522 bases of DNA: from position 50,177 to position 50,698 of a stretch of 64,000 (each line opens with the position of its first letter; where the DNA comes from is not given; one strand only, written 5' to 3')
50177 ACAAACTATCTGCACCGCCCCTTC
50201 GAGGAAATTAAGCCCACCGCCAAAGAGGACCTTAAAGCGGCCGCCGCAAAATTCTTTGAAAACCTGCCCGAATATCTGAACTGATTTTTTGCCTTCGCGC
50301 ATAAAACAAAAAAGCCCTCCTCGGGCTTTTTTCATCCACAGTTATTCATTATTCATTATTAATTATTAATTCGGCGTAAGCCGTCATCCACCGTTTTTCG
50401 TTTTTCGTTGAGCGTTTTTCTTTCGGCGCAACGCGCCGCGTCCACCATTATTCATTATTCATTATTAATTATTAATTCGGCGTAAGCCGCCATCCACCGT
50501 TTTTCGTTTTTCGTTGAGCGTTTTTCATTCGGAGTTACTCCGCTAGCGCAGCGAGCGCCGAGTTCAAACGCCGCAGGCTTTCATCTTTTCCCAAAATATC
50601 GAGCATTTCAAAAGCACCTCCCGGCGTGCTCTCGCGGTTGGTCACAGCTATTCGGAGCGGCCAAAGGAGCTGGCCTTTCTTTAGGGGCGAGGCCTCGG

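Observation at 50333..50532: Dispersed intergenic repeat family at four loci, with a T-rich core, a variable GC hairpin and a DnaA-box-like word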

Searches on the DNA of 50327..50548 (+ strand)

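Call 69: search_dna_similar(query=window:50327-50548:+, collection=plasmids, mode=distant, max_evalue=0.001, max_rows=10)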
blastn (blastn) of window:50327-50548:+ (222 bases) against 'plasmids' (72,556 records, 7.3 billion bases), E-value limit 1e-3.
No match.

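Call 70: search_dna_similar(query=window:50327-50548:+, collection=phages, mode=distant, max_evalue=0.001, max_rows=10)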
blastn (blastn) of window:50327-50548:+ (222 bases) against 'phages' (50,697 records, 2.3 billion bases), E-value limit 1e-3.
No match.
